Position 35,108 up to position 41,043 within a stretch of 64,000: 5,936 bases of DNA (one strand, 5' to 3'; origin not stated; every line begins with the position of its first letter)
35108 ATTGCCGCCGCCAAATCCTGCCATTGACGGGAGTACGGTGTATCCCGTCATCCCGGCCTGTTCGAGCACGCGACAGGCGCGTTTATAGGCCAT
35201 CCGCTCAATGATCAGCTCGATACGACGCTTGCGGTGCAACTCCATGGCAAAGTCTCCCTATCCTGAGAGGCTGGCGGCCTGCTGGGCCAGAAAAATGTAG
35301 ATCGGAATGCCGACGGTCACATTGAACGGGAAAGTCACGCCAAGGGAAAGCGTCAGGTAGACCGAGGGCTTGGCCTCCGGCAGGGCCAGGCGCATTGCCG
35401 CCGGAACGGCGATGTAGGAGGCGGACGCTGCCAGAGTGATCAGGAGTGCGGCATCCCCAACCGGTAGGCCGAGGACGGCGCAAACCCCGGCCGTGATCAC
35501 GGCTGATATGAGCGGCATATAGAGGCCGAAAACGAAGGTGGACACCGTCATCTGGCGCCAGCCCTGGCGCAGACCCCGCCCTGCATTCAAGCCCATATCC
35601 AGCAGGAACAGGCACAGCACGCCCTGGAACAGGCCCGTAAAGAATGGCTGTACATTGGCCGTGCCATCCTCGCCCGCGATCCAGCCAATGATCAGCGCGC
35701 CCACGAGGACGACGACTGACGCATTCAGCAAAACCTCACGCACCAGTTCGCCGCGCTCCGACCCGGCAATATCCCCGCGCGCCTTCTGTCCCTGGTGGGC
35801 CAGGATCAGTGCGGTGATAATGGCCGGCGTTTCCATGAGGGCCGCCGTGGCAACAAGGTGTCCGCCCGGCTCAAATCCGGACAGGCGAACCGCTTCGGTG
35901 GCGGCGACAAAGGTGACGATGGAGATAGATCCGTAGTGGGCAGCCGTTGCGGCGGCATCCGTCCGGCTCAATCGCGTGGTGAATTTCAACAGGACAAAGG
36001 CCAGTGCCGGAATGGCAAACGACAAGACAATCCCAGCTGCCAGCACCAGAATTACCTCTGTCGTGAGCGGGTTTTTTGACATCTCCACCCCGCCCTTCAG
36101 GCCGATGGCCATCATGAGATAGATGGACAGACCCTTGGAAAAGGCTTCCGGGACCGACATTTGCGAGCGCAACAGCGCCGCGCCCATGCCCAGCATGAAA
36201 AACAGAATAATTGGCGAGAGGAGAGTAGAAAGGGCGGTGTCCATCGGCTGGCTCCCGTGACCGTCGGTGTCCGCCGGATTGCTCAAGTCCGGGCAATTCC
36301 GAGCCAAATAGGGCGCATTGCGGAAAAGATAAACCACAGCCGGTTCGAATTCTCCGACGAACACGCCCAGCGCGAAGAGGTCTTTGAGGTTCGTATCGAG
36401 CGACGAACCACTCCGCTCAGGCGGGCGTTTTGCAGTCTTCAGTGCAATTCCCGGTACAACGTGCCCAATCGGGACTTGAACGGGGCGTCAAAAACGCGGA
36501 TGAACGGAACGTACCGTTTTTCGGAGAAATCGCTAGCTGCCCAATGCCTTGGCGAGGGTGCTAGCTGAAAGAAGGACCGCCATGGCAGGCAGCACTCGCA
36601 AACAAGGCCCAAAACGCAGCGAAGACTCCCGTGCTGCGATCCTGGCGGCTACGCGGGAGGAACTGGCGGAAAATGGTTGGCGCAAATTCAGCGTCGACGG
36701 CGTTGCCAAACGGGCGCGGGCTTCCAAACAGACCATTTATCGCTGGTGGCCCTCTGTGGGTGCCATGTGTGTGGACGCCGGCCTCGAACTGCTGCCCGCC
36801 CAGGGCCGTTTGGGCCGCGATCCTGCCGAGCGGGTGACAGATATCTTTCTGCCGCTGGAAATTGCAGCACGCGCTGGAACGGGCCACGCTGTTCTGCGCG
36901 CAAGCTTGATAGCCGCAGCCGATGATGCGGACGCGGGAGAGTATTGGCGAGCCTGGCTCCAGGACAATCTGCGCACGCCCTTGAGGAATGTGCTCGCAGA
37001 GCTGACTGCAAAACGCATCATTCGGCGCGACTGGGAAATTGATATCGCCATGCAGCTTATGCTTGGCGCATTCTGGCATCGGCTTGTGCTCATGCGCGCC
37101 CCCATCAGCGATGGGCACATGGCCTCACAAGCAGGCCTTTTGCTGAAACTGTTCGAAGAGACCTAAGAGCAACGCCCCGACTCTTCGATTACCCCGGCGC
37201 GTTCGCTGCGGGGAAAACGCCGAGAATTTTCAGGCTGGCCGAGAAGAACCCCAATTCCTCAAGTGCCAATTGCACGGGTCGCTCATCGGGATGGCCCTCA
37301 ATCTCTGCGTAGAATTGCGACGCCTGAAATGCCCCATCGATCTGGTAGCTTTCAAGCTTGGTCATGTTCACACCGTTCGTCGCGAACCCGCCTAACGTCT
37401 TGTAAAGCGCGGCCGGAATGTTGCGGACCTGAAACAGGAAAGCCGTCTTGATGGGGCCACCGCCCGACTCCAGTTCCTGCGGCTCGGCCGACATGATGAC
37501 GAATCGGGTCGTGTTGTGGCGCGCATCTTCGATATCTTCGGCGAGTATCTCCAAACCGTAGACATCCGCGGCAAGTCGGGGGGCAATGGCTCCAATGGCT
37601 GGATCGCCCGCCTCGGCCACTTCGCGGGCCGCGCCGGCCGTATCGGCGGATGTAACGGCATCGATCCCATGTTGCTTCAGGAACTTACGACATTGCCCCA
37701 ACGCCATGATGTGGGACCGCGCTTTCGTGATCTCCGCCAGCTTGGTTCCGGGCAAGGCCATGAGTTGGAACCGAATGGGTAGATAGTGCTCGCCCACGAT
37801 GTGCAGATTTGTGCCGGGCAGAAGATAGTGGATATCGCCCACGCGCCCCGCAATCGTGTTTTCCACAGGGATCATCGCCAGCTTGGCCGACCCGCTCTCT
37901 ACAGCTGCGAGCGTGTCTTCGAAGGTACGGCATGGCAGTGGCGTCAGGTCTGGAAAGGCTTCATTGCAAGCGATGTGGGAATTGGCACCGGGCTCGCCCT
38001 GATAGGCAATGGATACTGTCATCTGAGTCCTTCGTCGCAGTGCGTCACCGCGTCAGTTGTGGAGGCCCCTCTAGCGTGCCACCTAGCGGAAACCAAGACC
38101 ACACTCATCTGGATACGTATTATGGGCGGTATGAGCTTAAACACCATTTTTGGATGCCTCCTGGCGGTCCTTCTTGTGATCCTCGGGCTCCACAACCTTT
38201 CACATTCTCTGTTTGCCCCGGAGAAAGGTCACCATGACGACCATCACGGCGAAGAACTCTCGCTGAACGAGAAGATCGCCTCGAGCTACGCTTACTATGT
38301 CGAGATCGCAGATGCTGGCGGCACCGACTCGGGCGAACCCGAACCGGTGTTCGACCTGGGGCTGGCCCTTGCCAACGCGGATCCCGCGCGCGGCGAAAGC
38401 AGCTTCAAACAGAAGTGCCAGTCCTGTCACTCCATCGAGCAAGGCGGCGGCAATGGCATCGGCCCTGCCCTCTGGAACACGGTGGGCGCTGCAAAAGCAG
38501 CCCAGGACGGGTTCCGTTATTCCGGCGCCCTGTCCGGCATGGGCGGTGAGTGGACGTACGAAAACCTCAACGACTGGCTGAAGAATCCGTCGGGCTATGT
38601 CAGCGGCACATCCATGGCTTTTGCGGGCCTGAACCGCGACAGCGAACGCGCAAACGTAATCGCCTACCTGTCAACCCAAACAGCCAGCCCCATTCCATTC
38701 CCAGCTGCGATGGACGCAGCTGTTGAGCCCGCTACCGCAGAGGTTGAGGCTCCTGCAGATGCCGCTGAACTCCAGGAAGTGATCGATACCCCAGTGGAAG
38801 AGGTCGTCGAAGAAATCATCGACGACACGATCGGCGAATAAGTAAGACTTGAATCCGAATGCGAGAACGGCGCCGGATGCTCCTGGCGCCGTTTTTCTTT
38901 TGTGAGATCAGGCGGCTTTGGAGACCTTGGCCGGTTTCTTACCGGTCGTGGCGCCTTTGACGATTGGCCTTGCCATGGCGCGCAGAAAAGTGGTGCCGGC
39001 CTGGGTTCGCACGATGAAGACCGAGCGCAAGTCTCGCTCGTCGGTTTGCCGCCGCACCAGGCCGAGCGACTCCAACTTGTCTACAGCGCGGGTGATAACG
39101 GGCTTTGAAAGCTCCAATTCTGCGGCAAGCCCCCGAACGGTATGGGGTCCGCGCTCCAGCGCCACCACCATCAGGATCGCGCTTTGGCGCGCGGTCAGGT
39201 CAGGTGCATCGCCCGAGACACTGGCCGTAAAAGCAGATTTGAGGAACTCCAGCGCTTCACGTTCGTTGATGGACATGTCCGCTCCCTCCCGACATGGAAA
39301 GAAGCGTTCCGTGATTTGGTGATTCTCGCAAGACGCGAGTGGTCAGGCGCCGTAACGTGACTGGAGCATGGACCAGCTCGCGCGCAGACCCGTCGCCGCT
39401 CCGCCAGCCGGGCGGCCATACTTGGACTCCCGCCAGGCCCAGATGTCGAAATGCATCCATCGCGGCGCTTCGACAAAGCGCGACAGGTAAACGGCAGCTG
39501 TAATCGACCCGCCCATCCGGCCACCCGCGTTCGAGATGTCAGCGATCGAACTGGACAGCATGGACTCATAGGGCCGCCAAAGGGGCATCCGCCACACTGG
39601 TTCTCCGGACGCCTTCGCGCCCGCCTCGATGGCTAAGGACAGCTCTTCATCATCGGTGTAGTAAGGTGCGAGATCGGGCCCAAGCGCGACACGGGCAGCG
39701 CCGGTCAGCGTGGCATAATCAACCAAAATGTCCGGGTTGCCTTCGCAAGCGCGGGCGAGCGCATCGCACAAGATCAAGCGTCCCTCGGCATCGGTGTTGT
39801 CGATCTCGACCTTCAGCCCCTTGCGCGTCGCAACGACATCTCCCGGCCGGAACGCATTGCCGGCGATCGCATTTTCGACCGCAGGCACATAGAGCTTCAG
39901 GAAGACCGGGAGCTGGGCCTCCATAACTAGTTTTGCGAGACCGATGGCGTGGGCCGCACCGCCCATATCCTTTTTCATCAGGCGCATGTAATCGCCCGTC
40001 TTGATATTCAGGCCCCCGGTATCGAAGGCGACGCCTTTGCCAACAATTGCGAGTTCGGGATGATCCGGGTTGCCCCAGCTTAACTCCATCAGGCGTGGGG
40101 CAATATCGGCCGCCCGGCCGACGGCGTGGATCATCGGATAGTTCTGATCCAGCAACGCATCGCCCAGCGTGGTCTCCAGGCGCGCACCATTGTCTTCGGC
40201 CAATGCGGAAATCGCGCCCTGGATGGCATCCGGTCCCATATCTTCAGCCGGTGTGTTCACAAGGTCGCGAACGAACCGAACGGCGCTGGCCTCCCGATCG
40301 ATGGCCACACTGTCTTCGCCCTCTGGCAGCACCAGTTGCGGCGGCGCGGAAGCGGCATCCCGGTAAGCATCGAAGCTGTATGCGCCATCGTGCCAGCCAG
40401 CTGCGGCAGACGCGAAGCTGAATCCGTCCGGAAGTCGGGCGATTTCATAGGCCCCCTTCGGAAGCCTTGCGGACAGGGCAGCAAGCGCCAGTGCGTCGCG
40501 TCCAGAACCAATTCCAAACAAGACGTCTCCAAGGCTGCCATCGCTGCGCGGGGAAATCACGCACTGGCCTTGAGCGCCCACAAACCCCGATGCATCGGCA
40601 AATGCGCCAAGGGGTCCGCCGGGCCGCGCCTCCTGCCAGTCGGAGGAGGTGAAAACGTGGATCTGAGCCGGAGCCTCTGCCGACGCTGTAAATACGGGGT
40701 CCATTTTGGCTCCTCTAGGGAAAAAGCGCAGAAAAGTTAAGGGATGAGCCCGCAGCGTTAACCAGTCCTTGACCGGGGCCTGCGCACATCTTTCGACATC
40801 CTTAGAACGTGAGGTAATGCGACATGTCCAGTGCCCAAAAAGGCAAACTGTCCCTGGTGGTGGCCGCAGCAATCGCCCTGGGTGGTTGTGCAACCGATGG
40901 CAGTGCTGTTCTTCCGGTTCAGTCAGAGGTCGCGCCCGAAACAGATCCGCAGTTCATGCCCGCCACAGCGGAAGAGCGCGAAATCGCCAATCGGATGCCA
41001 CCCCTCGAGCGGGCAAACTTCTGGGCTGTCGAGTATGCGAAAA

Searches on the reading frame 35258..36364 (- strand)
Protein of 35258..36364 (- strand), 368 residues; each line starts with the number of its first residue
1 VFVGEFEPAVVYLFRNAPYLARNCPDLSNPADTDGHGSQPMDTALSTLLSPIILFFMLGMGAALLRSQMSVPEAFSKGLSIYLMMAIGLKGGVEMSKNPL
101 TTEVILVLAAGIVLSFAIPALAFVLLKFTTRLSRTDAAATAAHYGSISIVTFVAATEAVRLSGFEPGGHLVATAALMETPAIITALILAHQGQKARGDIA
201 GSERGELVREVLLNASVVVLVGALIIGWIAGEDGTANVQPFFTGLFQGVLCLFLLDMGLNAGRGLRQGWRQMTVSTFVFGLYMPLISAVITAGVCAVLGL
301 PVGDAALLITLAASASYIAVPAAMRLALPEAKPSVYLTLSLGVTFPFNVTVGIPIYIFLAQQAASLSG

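Call 111: search_protein_families(library=pfam, proteins=[window:35258-36364:-], max_evalue=0.00001)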
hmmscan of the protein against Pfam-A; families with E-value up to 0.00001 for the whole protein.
window:35258-36364:- (368 aa): 2 families
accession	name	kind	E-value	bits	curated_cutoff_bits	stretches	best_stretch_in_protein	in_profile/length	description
PF05982.17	Sbt_1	-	7.3e-112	374.1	27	1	51-361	1-308/308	Na+-dependent bicarbonate transporter superfamily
PF06826.17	Asp-Al_Ex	-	8.4e-06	26.1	27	1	211-353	21-159/167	Predicted Permease Membrane Region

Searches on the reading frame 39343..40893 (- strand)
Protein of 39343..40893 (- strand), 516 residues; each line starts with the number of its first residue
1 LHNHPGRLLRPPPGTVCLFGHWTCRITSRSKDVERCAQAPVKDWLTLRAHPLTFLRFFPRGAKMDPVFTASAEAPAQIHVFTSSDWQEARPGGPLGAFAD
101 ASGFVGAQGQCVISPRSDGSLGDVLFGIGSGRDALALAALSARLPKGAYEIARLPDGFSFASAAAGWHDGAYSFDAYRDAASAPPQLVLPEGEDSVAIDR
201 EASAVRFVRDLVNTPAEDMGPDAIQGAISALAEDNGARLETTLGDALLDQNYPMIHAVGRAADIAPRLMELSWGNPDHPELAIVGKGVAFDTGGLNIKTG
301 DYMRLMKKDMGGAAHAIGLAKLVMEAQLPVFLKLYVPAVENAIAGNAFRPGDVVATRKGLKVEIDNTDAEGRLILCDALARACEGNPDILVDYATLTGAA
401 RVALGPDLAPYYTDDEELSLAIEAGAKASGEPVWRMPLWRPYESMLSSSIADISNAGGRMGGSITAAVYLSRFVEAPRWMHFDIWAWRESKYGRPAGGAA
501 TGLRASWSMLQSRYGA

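Call 111: search_protein_families(library=pfam, proteins=[window:39343-40893:-], max_evalue=0.00001)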
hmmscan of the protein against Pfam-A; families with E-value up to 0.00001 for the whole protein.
window:39343-40893:- (516 aa): 2 families
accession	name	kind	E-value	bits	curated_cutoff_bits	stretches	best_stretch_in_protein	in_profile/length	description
PF00883.26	Peptidase_M17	-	6.7e-97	324.9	25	1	207-502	2-303/310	Cytosol aminopeptidase family, catalytic domain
PF21337.3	Peptidase_M17_N_1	-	7.8e-16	58.7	27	1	97-190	24-118/118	M17 aminopeptidase, N-terminal domain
